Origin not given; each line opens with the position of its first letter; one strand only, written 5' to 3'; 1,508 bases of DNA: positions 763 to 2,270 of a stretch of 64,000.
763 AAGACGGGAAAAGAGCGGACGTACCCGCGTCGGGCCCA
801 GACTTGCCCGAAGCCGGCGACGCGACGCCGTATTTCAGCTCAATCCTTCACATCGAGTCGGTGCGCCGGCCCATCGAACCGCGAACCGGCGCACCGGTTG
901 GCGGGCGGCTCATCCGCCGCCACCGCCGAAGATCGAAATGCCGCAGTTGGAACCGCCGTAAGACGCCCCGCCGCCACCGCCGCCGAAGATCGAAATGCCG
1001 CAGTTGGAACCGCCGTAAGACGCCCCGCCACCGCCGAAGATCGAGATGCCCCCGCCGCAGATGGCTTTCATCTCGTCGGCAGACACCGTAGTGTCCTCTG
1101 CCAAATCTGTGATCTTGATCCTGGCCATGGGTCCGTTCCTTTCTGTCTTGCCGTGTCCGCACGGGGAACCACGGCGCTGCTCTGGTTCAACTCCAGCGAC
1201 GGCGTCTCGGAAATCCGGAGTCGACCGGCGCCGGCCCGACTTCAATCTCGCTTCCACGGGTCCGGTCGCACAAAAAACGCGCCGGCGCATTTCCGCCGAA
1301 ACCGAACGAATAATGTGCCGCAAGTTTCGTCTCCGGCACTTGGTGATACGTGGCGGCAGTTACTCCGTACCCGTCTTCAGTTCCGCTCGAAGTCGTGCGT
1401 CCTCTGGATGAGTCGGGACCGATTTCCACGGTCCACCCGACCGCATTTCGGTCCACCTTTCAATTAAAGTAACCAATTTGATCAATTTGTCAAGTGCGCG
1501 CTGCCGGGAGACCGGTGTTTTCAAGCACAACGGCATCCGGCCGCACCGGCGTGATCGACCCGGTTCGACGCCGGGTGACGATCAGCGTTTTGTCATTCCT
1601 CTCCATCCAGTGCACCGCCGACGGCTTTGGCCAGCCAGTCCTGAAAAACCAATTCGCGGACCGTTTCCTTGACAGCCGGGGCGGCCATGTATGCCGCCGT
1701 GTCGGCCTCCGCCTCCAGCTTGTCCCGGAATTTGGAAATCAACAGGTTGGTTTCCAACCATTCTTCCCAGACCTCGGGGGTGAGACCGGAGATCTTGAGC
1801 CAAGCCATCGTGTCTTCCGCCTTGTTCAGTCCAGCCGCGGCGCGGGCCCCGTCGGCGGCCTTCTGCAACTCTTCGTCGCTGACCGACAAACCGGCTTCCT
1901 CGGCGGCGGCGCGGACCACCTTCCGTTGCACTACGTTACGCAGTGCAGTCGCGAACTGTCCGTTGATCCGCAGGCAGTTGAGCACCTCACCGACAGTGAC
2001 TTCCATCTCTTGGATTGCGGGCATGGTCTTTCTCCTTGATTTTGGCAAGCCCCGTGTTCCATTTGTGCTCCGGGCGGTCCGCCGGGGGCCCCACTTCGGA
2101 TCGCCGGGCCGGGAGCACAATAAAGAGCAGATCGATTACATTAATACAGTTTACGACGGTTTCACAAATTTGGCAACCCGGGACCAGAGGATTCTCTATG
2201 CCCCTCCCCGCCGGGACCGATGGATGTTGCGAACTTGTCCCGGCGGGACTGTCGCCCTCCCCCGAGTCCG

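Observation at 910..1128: Precursor with textbook double-glycine leader and a 48%-glycine, 2.5x tandem-repeat core kept nearly identical at DNA level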

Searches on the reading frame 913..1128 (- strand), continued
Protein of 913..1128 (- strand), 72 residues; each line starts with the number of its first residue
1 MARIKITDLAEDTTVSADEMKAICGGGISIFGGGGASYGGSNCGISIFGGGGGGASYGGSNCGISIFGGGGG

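Call 81: find_encoding_contigs(protein=P0160, flank=10000, max_places=3)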
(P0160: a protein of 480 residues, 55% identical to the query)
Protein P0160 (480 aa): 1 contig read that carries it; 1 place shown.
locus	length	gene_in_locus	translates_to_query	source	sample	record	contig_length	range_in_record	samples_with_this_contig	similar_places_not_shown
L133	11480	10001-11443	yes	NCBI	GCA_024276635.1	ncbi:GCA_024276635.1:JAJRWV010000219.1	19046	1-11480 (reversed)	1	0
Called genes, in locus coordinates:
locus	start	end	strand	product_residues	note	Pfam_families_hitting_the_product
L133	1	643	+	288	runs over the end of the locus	PF04951:Peptidase_M55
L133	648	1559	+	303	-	PF01261:AP_endonuc_2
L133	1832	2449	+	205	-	-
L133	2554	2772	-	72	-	-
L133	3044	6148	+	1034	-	PF00027:cNMP_binding, PF03412:Peptidase_C39, PF13529:Peptidase_C39_2 (faint), PF00664:ABC_membrane, PF00005:ABC_tran, PF02463:SMC_N (faint)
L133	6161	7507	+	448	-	PF00364:Biotin_lipoyl (faint), PF25919:BSH_CusB (faint), PF26002:Beta-barrel_AprE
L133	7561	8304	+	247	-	PF13145:Rotamase_2, PF13616:Rotamase_3 (weak), PF00639:Rotamase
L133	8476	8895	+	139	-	PF13624:SurA_N_3 (weak)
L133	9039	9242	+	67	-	PF02604:PhdYeFM_antitox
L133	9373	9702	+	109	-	-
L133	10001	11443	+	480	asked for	PF04055:Radical_SAM, PF13186:SPASM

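Call 90: search_protein_families(library=pfam, alignment_id=A5, max_evalue=0.01)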
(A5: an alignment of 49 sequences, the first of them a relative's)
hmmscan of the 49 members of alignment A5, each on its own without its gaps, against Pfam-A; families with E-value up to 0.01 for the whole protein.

A. member 1, P0161 (480 aa): 3 families
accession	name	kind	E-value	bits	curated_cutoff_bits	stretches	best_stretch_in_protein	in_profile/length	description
PF04055.27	Radical_SAM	-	5.8e-26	92.1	29.5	1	142-278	3-147/166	Radical SAM superfamily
PF13186.11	SPASM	-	1.5e-08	35.3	21.5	1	366-427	1-66/67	Iron-sulfur cluster-binding domain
PF13353.11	Fer4_12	-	9.5e-05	23.2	22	1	144-233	13-111/137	4Fe-4S single cluster domain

B. families by the number of members that match (of 49 scanned): 6 families
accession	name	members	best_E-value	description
PF04055.27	Radical_SAM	49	5.9e-29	Radical SAM superfamily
PF13186.11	SPASM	49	5.9e-13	Iron-sulfur cluster-binding domain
PF13353.11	Fer4_12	42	4.9e-07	4Fe-4S single cluster domain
PF05402.18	PqqD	31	2.7e-10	Coenzyme PQQ synthesis protein D (PqqD)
PF19238.5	Radical_SAM_2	3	0.00034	Radical SAM-like domain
PF09970.15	DUF2204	1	0.0075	Nucleotidyl transferase of unknown function (DUF2204)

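Call 93: predict_structure(alignment_id=A5)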
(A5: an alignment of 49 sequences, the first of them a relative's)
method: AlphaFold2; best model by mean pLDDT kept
length: 480 residues; sequences in the alignment: 49
mean_pLDDT: 92.2   pTM: 0.91
mean pLDDT of the five models: 92.2, 91.9, 91.7, 90.9, 89.5
residues with pLDDT >= 90: 388; 70-90: 67; 50-70: 20; < 50: 5
segments of 3 or more residues with pLDDT < 50: none
pLDDT, mean of each block of 10 residues (from residue 1): 96 96 94 94 97 97 95 96 97 96 88 70 93 97 81 82 95 98 95 97 98 96 98 97 96 94 98 96 94 95 91 90 95 86 54 86 94 96 92 98 98 97 96 93 95 93 91 69
secondary structure, 60 per line:
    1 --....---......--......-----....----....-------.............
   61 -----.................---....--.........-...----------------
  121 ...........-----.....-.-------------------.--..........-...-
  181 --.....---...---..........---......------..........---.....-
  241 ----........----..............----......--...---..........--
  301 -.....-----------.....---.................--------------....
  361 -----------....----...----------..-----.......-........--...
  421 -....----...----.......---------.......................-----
elements in order: E3-6 E10-15 E18-23 E29-32 H37-40 H50-60 H66-82 E86-89 H92-100 H121-131 E137-141 H166-175 E183-187 H197-206 E210-215 H222-231 E235-239 H245-252 H257-270 E275-280 H289-298 E302-306 H318-322 H326-342 H357-360 E372-375 E380-382 H400-406 H408-415 H422-425 H437-443 H453-475

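Call 95: fold_search(model_id=the predicted structure, library=pdb)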
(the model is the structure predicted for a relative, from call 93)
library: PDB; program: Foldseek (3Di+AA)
matches with E <= 10: 1610; with E <= 0.001: 122
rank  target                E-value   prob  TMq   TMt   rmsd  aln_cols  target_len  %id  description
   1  5wgg_A                8.2e-16  1.00  0.52  0.56  18.8       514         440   18  Structural Insights into Thioether Bond Formation in the Biosynthesis of Sactipeptides (released 2017-07-26)
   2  5why_B                1.2e-15  1.00  0.52  0.59  18.7       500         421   17  Structural Insights into Thioether Bond Formation in the Biosynthesis of Sactipeptides (released 2017-07-26)
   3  5v1s_A                2.5e-15  1.00  0.57  0.64   8.6       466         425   18  Crystal structure of Streptococcus suis SuiB bound to S-adenosylmethionine (released 2017-08-30)
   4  5v1q_B                4.7e-15  1.00  0.59  0.63   8.3       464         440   17  Crystal structure of Streptococcus suis SuiB (released 2017-08-30)
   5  5v1s_B                7.8e-15  1.00  0.57  0.63   8.4       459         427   17  Crystal structure of Streptococcus suis SuiB bound to S-adenosylmethionine (released 2017-08-30)
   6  5v1t_A                1.0e-14  1.00  0.59  0.63   8.8       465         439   18  Crystal structure of Streptococcus suis SuiB bound to precursor peptide SuiA (released 2017-08-30)
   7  6efn                  1.1e-14  1.00  0.49  0.60   9.5       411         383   16  Structure of a RiPP maturase, SkfB (released 2018-10-24)
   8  5v1q_A                2.0e-14  1.00  0.58  0.64   8.2       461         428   17  Crystal structure of Streptococcus suis SuiB (released 2017-08-30)
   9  8hzv_C                7.9e-12  1.00  0.43  0.43  13.7       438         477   19  The crystal structure of a Radical SAM Enzyme DesII (released 2024-07-10)
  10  6c8v                  1.0e-11  1.00  0.47  0.69   7.0       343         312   20  X-ray structure of PqqE from Methylobacterium extorquens (released 2018-02-14)
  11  8hzv_A                2.9e-11  1.00  0.44  0.44  15.0       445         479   18  The crystal structure of a Radical SAM Enzyme DesII (released 2024-07-10)
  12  4k37_A                5.0e-11  1.00  0.53  0.68   6.0       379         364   17  Native anSMEcpe with bound AdoMet (released 2013-05-08)
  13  8hzv_D                6.3e-11  1.00  0.41  0.41  17.3       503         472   17  The crystal structure of a Radical SAM Enzyme DesII (released 2024-07-10)
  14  4k38_B                6.7e-11  1.00  0.53  0.69   6.0       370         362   17  Native anSMEcpe with bound AdoMet and Kp18Cys peptide (released 2013-05-08)
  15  8hzy_A                6.7e-11  1.00  0.40  0.41  16.1       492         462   17  The crystal structure of a Radical SAM Enzyme DesII (released 2024-07-10)
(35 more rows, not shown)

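Call 99: search_protein_families(library=pfam, max_evalue=0.01, proteins=[L133:9039-9242:+, L131:5667-5942:+])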
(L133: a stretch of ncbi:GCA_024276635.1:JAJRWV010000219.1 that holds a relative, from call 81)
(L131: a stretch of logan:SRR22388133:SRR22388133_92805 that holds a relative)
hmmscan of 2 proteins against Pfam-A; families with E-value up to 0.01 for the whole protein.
L133:9039-9242:+ (67 aa): 2 families
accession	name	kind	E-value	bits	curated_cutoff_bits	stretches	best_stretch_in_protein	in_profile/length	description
PF02604.26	PhdYeFM_antitox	-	4e-10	39.8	29.8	1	11-61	3-52/74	Antitoxin Phd_YefM, type II toxin-antitoxin system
PF18506.7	RelB-like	-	0.002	18.4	27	1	33-61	4-32/62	RelB Antitoxin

L131:5667-5942:+ (91 aa): 0 families

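Call 101: search_protein_families(library=ncbifam, max_evalue=1e-15, proteins=[P0161])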
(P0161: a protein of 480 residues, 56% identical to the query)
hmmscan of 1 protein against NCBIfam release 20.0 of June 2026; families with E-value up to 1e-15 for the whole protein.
P0161 (480 aa): 26 families (the best 25 are shown)
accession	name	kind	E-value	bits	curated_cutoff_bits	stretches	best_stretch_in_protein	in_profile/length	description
TIGR04250.1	SCM_rSAM_ScmE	equivalog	1.7e-33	116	400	1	138-291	5-160/358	SynChlorMet cassette radical SAM/SPASM protein ScmE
TIGR04303.1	GeoRSP_rSAM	equivalog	1.2e-32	113.8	400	1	141-454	10-323/325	GeoRSP system radical SAM/SPASM protein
TIGR04055.1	rSAM_NirJ2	equivalog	2.2e-32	112.9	500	1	141-446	5-313/326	putative heme d1 biosynthesis radical SAM protein NirJ2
TIGR04545.1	rSAM_ahbD_hemeb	equivalog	8.4e-30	104.3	500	1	141-334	5-199/339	heme b synthase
TIGR04053.2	TIGR04053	equivalog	2.4e-29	102.7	395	1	140-336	12-210/366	TIGR04053 family radical SAM/SPASM domain-containing protein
TIGR03962.1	mycofact_rSAM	equivalog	7.6e-27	94.4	265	1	138-446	14-323/339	mycofactocin radical SAM maturase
TIGR04546.1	rSAM_ahbC_deAc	equivalog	2.9e-26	92.2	650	1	140-354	43-257/390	12,18-didecarboxysiroheme deacetylase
TIGR04340.1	rSAM_ACGX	hypoth_equivalog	1.6e-25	90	400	1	135-439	2-322/341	radical SAM/SPASM domain protein, ACGX system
NF045574.1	sacti_mat_StsB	exception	3.4e-25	88.8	625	1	140-474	100-430/466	StsB family radical SAM/SPASM domain sactipeptide maturase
TIGR02109.1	PQQ_syn_pqqE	equivalog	5.5e-24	84.8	381.35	1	137-429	8-304/358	pyrroloquinoline quinone biosynthesis protein PqqE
TIGR04051.1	rSAM_NirJ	equivalog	2.5e-22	79.3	515.45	1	143-307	9-175/354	heme d1 biosynthesis radical SAM protein NirJ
TIGR04251.1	SCM_rSAM_ScmF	equivalog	4.2e-22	79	400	1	142-296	10-169/353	SynChlorMet cassette radical SAM/SPASM protein ScmF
NF050035.1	rSAM_WgK_link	exception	1.3e-21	77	650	0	138-287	11-162/367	radical SAM/SPASM peptide maturase WgkB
TIGR04054.1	rSAM_NirJ1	equivalog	1.3e-21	76.6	650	1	141-333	41-233/387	putative heme d1 biosynthesis radical SAM protein NirJ1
TIGR04347.1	pseudo_SAM_Halo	equivalog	2e-21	76.7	525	1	130-349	35-251/390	TIGR04347 family pseudo-SAM/SPASM protein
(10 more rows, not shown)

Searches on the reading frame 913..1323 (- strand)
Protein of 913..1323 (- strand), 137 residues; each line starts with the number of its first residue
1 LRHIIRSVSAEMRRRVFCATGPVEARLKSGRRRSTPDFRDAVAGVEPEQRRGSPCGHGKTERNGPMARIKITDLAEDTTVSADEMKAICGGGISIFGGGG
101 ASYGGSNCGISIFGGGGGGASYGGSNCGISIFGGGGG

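Call 105: list_cluster_members(proteins=[window:913-1323:-, window:913-1290:-, window:913-1257:-, window:913-1245:-, window:727-1464:+, window:804-1088:+, window:851-1162:-, window:1046-1408:+])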
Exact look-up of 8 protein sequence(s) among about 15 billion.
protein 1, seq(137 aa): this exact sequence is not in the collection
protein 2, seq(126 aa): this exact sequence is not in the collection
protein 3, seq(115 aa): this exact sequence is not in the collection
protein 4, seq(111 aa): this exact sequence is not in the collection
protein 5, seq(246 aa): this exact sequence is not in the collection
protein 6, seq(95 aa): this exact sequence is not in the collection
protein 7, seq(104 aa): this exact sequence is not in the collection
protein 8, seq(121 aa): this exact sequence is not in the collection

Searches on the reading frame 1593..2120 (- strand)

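Call 10: search_protein_families(library=ncbifam, max_evalue=1, proteins=[window:1593-2120:-])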
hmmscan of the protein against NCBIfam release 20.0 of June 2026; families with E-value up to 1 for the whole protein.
window:1593-2120:- (175 aa): 4 families
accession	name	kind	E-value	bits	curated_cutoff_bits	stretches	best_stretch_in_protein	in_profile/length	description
TIGR04500.1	PpiC_rel_mature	subfamily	2e-14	53.6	180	1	36-142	93-199/340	TIGR04500 family putative peptide maturation system protein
NF000809.0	PRK00059.1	equivalog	0.00036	20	303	1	57-134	87-167/336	peptidylprolyl isomerase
TIGR03351.1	PhnX-like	hypoth_equivalog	0.0007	19.6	218.9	1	63-157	18-99/220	phosphonatase-like hydrolase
TIGR03798.1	leader_Nif11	subfamily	0.051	13.8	32.3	1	55-89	18-52/68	Nif11-like leader peptide family RiPP precursor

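Call 11: search_protein_families(library=pfam, max_evalue=0.1, proteins=[window:1593-2120:-])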
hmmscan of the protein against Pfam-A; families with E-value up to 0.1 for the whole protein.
window:1593-2120:- (175 aa): 2 families
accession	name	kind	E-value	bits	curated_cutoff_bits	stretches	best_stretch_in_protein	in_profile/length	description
PF13624.11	SurA_N_3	-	8.1e-06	26.2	27.2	1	58-131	86-161/162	SurA-like N-terminal domain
PF13623.11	SurA_N_2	-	9.7e-05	22.7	28.5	1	58-91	88-121/145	SurA-like N-terminal domain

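Call 51: search_protein_families(library=pfam, max_evalue=1, proteins=[window:1593-2024:-])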
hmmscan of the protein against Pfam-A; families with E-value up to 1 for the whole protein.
window:1593-2024:- (143 aa): 3 families
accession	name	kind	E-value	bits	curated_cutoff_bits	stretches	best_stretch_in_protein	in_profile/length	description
PF13624.11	SurA_N_3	-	5.1e-06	26.9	27.2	1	26-99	86-161/162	SurA-like N-terminal domain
PF13623.11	SurA_N_2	-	5.8e-05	23.4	28.5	1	26-59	88-121/145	SurA-like N-terminal domain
PF14407.11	Frankia_peptide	-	0.14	12.9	48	1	38-56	24-42/63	Ribosomally synthesized peptide prototyped by Frankia Franean1_4349.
